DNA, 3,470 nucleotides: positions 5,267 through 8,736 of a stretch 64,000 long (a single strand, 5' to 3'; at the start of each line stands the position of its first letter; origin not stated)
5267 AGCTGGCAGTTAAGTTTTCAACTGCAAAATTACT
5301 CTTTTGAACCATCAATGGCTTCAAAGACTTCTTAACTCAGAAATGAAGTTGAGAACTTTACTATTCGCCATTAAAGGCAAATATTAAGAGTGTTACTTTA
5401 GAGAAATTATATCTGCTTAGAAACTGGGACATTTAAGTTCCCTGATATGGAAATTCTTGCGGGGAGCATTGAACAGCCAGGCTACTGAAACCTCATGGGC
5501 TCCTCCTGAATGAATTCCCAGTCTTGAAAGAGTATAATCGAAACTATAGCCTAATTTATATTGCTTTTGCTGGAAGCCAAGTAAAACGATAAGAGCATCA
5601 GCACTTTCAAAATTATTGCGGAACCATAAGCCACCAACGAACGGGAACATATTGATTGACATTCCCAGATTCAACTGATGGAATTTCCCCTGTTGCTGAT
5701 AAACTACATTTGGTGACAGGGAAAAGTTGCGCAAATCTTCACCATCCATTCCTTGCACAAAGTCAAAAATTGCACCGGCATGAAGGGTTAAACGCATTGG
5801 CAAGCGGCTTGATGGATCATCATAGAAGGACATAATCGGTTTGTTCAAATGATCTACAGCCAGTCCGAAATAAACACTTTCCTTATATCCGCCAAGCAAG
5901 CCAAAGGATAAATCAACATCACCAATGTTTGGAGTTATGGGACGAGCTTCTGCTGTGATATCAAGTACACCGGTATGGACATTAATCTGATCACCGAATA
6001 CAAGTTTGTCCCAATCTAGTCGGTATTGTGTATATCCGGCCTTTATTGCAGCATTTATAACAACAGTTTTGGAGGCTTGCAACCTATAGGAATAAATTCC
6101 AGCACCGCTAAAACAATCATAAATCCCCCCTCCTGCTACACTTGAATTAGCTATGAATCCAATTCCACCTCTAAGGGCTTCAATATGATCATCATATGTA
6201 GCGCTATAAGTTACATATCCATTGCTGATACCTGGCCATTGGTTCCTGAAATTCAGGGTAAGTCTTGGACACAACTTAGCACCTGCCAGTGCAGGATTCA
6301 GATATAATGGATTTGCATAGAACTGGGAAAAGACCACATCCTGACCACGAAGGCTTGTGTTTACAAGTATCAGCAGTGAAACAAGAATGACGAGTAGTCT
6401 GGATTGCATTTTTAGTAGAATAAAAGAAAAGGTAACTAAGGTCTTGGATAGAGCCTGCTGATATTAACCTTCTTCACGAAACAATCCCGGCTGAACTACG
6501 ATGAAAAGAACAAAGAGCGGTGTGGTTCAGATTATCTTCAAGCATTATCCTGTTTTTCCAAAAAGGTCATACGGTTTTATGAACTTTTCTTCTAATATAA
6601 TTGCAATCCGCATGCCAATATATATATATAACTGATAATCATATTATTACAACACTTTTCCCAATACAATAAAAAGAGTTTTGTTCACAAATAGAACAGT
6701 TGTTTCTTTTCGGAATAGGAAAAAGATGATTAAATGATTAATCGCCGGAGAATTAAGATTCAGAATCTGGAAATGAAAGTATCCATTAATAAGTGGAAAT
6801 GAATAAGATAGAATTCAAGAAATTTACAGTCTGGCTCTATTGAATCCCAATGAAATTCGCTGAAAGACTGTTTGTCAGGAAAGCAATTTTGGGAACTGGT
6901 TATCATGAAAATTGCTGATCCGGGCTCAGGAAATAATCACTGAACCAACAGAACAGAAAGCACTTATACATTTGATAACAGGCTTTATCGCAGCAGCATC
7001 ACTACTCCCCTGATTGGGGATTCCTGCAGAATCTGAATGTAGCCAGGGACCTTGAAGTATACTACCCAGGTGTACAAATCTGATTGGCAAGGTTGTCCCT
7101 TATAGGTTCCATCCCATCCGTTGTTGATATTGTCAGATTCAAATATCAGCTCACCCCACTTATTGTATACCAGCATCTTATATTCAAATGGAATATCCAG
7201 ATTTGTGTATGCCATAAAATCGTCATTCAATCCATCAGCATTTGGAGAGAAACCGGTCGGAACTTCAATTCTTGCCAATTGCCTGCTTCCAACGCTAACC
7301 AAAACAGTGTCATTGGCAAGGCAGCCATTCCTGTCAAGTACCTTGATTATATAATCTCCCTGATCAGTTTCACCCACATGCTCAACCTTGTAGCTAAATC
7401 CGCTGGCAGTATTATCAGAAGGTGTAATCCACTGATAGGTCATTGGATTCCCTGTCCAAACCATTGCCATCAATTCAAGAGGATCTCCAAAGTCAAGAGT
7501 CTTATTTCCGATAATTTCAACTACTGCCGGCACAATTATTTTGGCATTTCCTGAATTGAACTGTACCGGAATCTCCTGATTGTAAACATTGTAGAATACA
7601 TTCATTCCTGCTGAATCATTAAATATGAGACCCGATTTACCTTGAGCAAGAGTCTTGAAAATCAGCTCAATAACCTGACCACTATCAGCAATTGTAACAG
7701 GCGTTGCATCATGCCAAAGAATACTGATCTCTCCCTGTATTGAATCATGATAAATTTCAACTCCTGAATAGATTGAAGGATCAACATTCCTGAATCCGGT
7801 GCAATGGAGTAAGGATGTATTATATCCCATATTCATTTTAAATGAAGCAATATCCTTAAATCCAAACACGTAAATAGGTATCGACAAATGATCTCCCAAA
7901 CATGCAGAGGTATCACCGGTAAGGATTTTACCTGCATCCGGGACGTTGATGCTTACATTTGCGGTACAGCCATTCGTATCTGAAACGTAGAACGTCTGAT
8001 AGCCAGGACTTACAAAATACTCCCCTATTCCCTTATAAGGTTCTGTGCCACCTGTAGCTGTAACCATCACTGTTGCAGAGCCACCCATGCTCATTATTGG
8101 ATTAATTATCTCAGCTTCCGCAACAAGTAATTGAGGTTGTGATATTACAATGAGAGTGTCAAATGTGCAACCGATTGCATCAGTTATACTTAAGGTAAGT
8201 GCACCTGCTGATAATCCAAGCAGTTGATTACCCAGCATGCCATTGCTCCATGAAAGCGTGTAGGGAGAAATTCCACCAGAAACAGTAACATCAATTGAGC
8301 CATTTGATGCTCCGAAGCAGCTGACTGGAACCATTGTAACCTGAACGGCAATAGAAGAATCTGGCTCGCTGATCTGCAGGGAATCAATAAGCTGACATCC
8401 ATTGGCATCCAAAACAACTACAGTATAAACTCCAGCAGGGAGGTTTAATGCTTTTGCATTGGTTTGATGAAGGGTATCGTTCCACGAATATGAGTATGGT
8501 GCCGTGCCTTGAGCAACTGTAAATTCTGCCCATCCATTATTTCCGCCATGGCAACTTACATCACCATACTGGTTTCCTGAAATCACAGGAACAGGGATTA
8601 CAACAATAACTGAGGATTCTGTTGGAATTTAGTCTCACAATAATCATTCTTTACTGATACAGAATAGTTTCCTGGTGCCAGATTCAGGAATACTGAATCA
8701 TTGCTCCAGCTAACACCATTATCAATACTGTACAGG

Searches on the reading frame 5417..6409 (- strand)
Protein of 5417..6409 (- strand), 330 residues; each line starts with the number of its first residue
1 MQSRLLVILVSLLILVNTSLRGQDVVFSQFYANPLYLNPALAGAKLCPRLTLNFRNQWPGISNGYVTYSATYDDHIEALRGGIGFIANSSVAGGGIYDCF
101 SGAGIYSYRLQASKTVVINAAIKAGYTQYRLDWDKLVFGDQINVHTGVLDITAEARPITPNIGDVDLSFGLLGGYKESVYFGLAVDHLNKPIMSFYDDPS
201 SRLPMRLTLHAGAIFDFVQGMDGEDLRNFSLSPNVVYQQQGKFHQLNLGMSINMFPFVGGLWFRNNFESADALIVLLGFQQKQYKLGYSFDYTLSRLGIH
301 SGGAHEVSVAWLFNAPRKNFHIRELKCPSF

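Call 28: search_protein_families(library=pfam, proteins=[window:5417-6409:-], max_evalue=0.01)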
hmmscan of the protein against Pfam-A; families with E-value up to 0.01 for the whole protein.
window:5417-6409:- (330 aa): 1 family
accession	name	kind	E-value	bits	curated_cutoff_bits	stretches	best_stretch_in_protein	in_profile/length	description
PF11751.14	PorP_SprF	-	3.8e-54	184.5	22.3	1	22-310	4-272/273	Type IX secretion system membrane protein PorP/SprF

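Call 29: search_protein_families(library=ncbifam, proteins=[window:5417-6409:-], max_evalue=0.01)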
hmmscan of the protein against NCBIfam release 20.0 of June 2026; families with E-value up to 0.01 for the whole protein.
window:5417-6409:- (330 aa): 1 family
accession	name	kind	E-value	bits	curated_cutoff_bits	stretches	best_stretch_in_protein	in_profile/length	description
TIGR03519.1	T9SS_PorP_fam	subfamily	1.3e-64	218.5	90.55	1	4-310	3-289/292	PorP/SprF family type IX secretion system membrane protein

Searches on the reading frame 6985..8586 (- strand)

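Call 28: search_protein_families(library=pfam, proteins=[window:6985-8586:-], max_evalue=0.01)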
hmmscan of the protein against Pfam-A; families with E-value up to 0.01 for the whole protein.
window:6985-8586:- (533 aa): 3 families
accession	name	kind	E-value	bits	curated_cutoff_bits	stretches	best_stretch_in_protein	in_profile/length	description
PF13573.12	SprB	-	1.7e-21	75.9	28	2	84-117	3-36/37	SprB repeat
PF13585.12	CHU_C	-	1.6e-12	47.8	27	1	440-511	1-72/86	CHU_C Type IX secretion signal domain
PF00963.24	Cohesin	-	3.8e-05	24.4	24.1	1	224-348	6-137/139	Cohesin domain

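Call 29: search_protein_families(library=ncbifam, proteins=[window:6985-8586:-], max_evalue=0.01)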
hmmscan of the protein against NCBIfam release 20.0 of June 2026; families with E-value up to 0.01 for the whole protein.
window:6985-8586:- (533 aa): 1 family
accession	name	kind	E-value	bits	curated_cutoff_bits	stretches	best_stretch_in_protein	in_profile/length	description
TIGR04131.1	Bac_Flav_CTERM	domain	7.3e-12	45.3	35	1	440-512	1-72/85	T9SS type B sorting domain-containing protein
